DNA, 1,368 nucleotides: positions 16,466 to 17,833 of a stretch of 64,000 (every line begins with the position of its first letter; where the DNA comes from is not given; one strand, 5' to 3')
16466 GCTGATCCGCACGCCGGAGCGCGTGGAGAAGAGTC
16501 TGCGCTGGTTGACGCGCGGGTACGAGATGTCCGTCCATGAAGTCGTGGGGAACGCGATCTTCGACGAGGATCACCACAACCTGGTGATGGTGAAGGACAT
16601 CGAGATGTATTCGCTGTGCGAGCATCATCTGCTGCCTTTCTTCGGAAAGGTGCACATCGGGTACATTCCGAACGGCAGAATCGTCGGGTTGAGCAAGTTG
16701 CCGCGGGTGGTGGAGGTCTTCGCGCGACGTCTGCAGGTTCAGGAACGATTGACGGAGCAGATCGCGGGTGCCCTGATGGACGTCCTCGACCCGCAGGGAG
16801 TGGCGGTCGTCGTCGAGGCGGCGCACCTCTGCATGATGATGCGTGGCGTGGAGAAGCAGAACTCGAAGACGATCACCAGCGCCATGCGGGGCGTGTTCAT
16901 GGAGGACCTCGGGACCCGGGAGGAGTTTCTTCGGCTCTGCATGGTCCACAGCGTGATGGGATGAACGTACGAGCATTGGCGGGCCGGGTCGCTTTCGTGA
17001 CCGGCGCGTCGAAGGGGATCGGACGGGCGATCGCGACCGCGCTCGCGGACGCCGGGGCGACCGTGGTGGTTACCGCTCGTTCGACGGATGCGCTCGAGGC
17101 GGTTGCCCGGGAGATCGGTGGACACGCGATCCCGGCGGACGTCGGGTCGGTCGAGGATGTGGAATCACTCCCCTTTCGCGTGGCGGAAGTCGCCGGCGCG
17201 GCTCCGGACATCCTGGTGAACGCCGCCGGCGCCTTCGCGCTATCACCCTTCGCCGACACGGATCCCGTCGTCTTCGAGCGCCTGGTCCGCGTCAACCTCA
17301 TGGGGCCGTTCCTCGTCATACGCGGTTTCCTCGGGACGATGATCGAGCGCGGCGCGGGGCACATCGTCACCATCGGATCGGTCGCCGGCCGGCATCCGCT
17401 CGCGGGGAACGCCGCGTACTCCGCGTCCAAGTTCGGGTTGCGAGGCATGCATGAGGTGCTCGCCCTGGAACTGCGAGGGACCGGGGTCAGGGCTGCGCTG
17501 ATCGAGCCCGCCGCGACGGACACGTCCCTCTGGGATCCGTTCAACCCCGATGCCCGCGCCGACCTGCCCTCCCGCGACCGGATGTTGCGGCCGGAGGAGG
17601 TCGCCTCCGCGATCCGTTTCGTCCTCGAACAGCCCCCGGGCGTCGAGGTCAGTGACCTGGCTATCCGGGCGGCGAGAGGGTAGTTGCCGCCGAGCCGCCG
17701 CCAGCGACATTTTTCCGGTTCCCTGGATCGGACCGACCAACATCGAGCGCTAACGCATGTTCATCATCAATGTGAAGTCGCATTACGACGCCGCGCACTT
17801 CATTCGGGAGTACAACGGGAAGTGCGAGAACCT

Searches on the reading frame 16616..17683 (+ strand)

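Call 64: search_protein_families(library=pfam, proteins=[window:16616-17683:+], max_evalue=0.0001)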
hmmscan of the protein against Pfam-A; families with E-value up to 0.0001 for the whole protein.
window:16616-17683:+ (355 aa): 4 families
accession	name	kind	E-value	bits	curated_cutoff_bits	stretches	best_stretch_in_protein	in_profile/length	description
PF00106.31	adh_short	-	1.6e-47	161.9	26.6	1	125-311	2-192/195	short chain dehydrogenase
PF13561.12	adh_short_C2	-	6.4e-37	127.8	27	1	130-337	1-217/236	Enoyl-(Acyl carrier protein) reductase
PF23441.1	SDR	-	4.1e-08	33.4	27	1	199-308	94-201/258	SDR-like rossmann domain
PF08659.16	KR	-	9.5e-06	26.1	22.6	1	127-272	4-153/180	KR domain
